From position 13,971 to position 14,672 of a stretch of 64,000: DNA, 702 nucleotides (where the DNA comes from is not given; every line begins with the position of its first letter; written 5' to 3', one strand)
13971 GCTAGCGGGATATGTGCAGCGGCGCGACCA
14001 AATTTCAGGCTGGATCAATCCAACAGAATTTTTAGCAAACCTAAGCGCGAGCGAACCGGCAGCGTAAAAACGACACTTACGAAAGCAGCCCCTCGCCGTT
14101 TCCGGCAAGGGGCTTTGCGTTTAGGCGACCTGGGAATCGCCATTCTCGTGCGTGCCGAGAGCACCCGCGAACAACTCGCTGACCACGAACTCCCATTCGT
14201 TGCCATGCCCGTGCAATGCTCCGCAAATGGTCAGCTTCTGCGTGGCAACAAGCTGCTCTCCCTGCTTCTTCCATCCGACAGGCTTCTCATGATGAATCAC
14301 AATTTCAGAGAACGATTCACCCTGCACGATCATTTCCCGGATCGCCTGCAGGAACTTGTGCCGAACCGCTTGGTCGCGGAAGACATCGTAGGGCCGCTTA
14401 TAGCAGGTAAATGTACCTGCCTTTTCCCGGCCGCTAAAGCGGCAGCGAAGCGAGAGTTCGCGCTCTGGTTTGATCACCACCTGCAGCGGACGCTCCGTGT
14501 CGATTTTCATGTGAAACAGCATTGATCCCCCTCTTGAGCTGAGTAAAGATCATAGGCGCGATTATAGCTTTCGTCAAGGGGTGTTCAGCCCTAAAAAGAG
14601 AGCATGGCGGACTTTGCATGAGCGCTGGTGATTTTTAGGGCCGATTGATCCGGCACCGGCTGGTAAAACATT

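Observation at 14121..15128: Tandem paralogous 132/133-aa genes of unknown function in a GC-rich, SD-bearing patch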

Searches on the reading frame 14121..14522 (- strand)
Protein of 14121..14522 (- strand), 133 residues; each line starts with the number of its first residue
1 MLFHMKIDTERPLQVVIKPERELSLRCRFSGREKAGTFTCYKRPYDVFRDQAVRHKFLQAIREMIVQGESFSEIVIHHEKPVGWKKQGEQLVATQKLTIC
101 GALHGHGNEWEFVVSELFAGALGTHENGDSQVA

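Call 5: search_protein_families(library=pfam, proteins=[window:14121-14522:-], max_evalue=1)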
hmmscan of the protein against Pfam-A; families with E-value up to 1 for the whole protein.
window:14121-14522:- (133 aa): 1 family
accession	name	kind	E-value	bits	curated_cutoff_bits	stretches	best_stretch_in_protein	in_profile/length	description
PF09059.15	TyeA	-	0.11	13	21.1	1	44-64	51-71/81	TyeA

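Call 6: search_protein_families(library=ncbifam, proteins=[window:14121-14522:-], max_evalue=1)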
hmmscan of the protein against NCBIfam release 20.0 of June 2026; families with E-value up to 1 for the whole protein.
window:14121-14522:- (133 aa): 1 family
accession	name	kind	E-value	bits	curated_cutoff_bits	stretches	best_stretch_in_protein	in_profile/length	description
TIGR02511.1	type_III_tyeA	equivalog_domain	0.18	12.1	25.9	1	44-65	54-75/82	TyeA family type III secretion system gatekeeper subunit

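Call 7: search_protein_families(library=padloc, proteins=[window:14121-14522:-], max_evalue=1)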
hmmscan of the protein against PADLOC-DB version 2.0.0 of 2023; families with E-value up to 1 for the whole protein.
window:14121-14522:- (133 aa): 0 families

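Call 11: find_homologous_proteins(query=window:14124-14522:-, max_evalue=0.001)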
Query window:14124-14522:- (133 aa): 1 proteins with E <= 0.001 among 1 candidates.
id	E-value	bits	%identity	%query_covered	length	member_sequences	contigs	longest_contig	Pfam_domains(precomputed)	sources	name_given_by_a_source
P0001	2.8e-85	301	100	100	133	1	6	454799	-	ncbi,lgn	-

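Call 14: find_encoding_contigs(protein=P0001, flank=10000, max_places=10)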
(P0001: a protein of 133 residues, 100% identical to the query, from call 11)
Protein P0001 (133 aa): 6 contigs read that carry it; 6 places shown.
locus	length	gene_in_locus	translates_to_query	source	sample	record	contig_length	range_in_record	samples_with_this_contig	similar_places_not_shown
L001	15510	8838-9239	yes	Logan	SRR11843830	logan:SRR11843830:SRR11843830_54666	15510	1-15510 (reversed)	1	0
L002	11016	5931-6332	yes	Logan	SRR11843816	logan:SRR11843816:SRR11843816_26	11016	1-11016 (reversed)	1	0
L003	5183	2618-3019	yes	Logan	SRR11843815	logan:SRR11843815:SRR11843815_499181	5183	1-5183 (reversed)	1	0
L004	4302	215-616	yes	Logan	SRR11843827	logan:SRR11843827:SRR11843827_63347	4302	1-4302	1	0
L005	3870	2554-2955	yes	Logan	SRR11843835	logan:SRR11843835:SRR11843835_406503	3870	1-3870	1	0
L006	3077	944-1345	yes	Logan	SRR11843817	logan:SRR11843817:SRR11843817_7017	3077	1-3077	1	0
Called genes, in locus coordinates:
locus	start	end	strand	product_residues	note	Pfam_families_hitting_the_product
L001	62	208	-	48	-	-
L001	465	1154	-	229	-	PF02674:Colicin_V (faint), PF05552:MS_channel_1st_1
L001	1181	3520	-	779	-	-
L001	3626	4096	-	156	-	PF00588:SpoU_methylase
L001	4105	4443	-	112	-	PF23334:VWC2L_2nd (weak), PF05375:Pacifastin_I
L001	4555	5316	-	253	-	PF01061:ABC2_membrane, PF12698:ABC2_membrane_3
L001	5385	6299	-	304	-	PF00005:ABC_tran, PF13304:AAA_21, PF13732:DrrA1-3_C (weak)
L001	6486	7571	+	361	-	-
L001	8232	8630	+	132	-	-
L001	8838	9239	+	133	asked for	-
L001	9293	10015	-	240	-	PF01551:Peptidase_M23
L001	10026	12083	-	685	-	-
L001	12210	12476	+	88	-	-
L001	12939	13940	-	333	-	PF00565:SNase, PF05901:Excalibur (weak)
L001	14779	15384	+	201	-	PF14300:DMP19 (weak)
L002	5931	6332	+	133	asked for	-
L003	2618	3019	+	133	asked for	-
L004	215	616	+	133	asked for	-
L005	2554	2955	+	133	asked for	-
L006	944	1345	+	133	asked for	-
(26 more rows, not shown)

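Call 24: search_solved_structures(query=A1, max_evalue=10)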
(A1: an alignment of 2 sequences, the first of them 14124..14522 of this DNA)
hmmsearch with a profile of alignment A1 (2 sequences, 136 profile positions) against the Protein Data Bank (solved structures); distinct sequences matched with E-value up to 10: 3.
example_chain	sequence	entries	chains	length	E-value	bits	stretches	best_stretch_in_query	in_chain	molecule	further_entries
2dlt_A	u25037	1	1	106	0.14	15.1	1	61-103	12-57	Myosin binding protein C, fast-type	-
3apo_A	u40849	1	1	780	0.99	12.4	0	37-60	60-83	DnaJ homolog subfamily C member 10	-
5ayk_A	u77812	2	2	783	1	12.4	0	37-60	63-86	DnaJ homolog subfamily C member 10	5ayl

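Call 25: search_protein_families(library=phrogs, proteins=[window:14124-14522:-], max_evalue=0.1)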
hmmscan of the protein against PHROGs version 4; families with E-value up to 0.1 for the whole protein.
window:14124-14522:- (133 aa): 0 families

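Call 26: predict_structure(alignment_id=A1)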
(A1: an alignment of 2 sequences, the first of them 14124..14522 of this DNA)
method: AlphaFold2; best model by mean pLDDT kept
length: 133 residues; sequences in the alignment: 2
mean_pLDDT: 33.7   pTM: 0.31
mean pLDDT of the five models: 33.7, 31.5, 31.0, 31.0, 29.8
residues with pLDDT >= 90: 0; 70-90: 0; 50-70: 15; < 50: 118
segments of 3 or more residues with pLDDT < 50: 1-50, 65-87, 89-133
pLDDT, mean of each block of 10 residues (from residue 1): 24 31 34 34 43 55 46 34 31 24 26 34 26 23
secondary structure, 60 per line:
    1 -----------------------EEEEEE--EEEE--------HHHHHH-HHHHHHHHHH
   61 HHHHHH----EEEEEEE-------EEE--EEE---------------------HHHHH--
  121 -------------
elements in order: E24-29 E32-35 H44-49 H51-66 E71-77 E85-87 E90-92 H114-118

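Call 27: search_protein_representatives(alignment_id=A1)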
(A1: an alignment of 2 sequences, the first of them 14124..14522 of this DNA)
Query: 2 sequences, 136 profile positions. Proteins with E-value up to 0.001 (for the whole library): 6; up to 1e-10: 3; up to 1e-30: 2. The best 6 are listed.
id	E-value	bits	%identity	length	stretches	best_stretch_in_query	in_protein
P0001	1.9e-69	247.9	-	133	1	1-136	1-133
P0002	7.0e-67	239.6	-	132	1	1-136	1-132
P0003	7.6e-12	61.4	-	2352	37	78-128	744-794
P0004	8.6e-06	41.8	-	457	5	87-123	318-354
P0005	3.6e-05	39.8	-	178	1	6-88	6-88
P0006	4.3e-05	39.5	-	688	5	87-121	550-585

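Call 29: search_protein_families(library=pfam, proteins=[P0005, P0004, P0006], max_evalue=1)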
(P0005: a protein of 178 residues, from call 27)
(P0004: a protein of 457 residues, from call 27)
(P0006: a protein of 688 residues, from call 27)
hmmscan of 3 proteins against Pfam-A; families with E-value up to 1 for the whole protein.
P0005 (178 aa): 0 families

P0004 (457 aa): 5 families
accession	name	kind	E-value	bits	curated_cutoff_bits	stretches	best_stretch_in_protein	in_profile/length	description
PF13517.12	FG-GAP_3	-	1.6e-37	128.4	26.9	6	351-416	1-61/61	FG-GAP-like repeat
PF01839.29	FG-GAP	-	5.3e-26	90.5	22.1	6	398-419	2-23/37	FG-GAP repeat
PF12256.14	TcdB_toxin_midN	-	2.7e-08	33.8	24.8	1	220-274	9-63/181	Insecticide toxin TcdB middle/N-terminal region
PF23743.1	Beta-prop_BBS7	-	0.00029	20.7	27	1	349-435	176-258/299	BBS7 beta-propeller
PF25292.1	Beta-prop_CGLA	-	0.029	14.3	26.8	0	349-374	36-61/316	Lambda-carrageenase beta-propeller domain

P0006 (688 aa): 6 families
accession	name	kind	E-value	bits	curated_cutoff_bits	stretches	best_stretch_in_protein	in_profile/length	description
PF13472.12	Lipase_GDSL_2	-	5.7e-20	73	32.9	1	51-228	2-177/178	GDSL-like Lipase/Acylhydrolase family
PF01839.29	FG-GAP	-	2.3e-16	59.7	22.1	5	576-599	2-25/37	FG-GAP repeat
PF13517.12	FG-GAP_3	-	2.3e-12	47.7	26.9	5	583-648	1-61/61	FG-GAP-like repeat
PF00657.28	Lipase_GDSL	-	7.8e-10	39.7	23.6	1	48-231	1-205/208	GDSL-like Lipase/Acylhydrolase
PF00353.25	HemolysinCabind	-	3.1e-08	33.9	23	1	277-311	1-35/36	RTX calcium-binding nonapeptide repeat (4 copies)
PF23504.1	YodE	-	0.029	14.4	27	0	394-406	30-42/48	YodE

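Call 32: search_protein_families(library=ncbifam, proteins=[P0005], max_evalue=1)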
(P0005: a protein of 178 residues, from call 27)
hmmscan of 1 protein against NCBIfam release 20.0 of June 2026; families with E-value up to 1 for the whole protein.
P0005 (178 aa): 0 families

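Call 34: find_encoding_contigs(protein=P0005, flank=10000, max_places=10)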
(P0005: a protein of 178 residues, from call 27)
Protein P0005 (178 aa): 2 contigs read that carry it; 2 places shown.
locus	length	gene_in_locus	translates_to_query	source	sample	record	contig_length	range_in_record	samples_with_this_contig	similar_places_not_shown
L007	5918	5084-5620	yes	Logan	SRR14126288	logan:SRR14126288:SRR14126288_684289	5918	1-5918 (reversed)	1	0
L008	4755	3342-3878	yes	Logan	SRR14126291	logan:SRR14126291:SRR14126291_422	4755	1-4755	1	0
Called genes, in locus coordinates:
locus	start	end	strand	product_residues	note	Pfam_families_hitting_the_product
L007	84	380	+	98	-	PF01035:DNA_binding_1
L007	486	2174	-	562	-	-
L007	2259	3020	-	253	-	PF01978:TrmB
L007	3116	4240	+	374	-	PF01467:CTP_transf_like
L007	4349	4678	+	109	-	-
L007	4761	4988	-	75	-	-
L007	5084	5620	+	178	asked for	-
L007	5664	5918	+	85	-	?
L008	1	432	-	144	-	?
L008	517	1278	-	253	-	PF01978:TrmB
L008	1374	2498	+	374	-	PF01467:CTP_transf_like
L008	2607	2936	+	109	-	-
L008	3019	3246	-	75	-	-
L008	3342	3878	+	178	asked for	-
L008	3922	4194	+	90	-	-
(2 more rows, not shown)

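Call 35: find_homologous_proteins(query=A2, max_evalue=0.01)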
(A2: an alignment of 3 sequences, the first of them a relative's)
Query A2 (3 sequences) (133 aa, profile of the alignment): 12 proteins with E <= 0.01 among 834 candidates.
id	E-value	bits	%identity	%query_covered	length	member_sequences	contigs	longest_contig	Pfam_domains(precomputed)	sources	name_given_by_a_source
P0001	1.7e-60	221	100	100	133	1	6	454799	-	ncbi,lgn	-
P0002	2.6e-55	204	25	92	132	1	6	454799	-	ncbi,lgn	-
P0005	7.4e-52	193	30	63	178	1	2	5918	-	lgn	-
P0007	1.1e-14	72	37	38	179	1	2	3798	-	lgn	-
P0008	7.8e-14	69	26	53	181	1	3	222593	-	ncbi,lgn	-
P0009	9.7e-11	59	31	39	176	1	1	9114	-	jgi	jgi:hypothetical protein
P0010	6.9e-9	53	23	49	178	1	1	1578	-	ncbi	-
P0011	1.6e-8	52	27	42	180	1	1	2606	-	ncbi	-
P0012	1.9e-8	52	24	66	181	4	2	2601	-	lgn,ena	-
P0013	9.3e-6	43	34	49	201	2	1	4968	-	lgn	-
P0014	5.8e-5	41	50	11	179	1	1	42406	-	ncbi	-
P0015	1.2e-3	36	27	74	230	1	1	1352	-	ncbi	-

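Call 38: find_encoding_contigs(protein=P0008, flank=10000, max_places=4)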
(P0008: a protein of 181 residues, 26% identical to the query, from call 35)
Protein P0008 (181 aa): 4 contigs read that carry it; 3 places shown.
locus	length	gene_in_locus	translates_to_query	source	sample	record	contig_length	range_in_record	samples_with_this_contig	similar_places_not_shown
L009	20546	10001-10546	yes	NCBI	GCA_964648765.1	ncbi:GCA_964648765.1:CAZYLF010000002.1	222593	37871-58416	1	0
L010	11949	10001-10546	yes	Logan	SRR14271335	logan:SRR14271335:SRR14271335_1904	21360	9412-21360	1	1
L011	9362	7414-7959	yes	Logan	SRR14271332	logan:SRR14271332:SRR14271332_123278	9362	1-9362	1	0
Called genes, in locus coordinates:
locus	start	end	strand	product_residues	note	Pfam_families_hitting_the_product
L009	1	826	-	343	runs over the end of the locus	PF00403:HMA, PF13386:DsbD_2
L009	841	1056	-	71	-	-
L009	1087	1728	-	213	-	PF13628:DUF4142, PF03713:DUF305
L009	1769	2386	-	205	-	-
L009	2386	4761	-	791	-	PF00403:HMA, PF08282:Hydrolase_3 (faint), PF00122:E1-E2_ATPase, PF00702:Hydrolase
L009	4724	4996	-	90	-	PF02583:Trns_repr_metal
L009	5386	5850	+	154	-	PF04140:ICMT (faint)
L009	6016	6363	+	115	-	-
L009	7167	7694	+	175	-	-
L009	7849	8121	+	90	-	-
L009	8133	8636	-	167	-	-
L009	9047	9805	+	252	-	PF27765:UCP032817-like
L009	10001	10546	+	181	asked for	-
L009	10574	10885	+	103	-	-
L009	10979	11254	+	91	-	-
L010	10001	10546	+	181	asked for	-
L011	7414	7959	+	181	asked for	-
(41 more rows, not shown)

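Call 39: find_encoding_contigs(protein=P0014, flank=10000, max_places=4)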
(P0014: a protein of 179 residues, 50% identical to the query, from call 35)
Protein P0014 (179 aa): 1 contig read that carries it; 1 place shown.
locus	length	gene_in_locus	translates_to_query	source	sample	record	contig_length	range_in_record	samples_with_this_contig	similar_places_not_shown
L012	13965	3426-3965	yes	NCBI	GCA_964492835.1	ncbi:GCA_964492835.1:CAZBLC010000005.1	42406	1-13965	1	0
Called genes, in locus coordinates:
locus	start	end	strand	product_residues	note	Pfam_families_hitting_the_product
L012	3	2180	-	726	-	?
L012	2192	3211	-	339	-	PF01565:FAD_binding_4, PF02873:MurB_C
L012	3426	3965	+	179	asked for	-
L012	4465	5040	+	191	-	PF00300:His_Phos_1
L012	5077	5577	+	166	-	PF00293:NUDIX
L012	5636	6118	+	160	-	-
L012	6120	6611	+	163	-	PF01926:MMR_HSR1 (weak), PF13238:AAA_18 (weak), PF13207:AAA_17 (faint)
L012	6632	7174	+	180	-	PF01928:CYTH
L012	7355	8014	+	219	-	-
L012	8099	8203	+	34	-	-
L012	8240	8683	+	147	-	PF01928:CYTH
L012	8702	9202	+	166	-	PF04173:DoxD, PF07681:DoxX (weak)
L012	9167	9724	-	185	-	-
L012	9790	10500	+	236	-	PF00293:NUDIX (weak)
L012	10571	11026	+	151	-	-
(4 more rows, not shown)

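Call 41: search_protein_families(library=pfam, alignment_id=A3, max_evalue=1)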
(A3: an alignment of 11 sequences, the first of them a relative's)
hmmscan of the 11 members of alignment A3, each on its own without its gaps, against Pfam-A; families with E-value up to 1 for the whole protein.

A. member 1, P0008 (181 aa): 0 families

B. families by the number of members that match (of 11 scanned): 3 families
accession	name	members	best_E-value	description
PF09059.15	TyeA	1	0.11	TyeA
PF21508.2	MenC_N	1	0.19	MenC, N-terminal domain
PF09987.14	DUF2226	1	0.21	Uncharacterized protein conserved in archaea (DUF2226)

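Call 42: search_solved_structures(query=A3, max_evalue=10, show_alignments=2)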
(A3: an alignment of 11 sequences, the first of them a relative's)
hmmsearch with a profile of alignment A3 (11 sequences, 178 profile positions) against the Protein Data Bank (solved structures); distinct sequences matched with E-value up to 10: 2.
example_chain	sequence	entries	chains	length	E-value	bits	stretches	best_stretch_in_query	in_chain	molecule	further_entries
1xoc_A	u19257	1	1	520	0.14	15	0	40-92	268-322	Oligopeptide-binding protein appA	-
7x2p_A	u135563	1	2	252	0.96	12.3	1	48-123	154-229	Putative lipase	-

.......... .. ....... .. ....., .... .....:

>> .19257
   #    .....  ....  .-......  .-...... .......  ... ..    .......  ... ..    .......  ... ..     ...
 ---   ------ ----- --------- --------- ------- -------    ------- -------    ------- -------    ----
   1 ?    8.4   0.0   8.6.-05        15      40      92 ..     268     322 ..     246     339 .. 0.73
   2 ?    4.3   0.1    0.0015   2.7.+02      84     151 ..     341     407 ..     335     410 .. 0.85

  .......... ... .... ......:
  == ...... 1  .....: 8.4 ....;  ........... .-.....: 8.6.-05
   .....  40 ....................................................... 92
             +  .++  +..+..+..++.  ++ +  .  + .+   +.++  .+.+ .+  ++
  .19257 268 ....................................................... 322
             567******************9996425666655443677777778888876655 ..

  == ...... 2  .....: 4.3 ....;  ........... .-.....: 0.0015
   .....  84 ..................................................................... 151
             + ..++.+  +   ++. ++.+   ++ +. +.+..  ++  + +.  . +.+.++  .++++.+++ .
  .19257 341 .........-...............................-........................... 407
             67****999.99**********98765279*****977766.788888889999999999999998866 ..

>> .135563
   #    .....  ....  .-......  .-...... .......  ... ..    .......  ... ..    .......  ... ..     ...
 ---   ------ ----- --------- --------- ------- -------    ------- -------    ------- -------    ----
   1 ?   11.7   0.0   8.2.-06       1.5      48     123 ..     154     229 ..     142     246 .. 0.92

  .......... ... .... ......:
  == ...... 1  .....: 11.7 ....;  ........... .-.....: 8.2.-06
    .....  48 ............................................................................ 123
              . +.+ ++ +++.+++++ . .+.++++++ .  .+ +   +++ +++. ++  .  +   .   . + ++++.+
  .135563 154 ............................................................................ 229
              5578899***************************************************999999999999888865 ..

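Call 43: list_cluster_members(proteins=[P0001, P0002, P0008, P0014, P0010, P0011, P0009])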
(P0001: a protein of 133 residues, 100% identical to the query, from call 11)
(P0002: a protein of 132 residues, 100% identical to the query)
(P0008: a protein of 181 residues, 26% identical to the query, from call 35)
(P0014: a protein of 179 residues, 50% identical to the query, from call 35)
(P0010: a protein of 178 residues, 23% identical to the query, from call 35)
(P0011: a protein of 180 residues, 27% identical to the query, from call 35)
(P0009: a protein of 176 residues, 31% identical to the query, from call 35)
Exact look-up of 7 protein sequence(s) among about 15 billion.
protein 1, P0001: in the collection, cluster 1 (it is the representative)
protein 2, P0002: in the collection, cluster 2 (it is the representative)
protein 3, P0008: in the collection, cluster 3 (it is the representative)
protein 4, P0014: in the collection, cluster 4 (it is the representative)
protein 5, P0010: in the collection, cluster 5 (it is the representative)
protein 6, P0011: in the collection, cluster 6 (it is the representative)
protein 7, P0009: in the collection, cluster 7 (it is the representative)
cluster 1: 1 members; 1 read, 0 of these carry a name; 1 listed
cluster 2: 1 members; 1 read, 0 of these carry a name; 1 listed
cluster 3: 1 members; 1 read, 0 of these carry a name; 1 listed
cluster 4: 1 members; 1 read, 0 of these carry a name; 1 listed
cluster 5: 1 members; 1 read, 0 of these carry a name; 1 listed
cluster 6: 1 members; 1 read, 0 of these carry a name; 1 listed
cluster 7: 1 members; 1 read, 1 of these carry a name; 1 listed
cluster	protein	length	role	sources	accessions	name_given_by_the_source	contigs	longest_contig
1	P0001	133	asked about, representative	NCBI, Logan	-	-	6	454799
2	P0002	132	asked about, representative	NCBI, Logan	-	-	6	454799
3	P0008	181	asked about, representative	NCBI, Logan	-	-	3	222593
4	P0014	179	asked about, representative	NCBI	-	-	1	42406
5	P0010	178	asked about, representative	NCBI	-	-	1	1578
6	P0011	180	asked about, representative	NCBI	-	-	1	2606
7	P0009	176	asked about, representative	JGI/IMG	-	hypothetical protein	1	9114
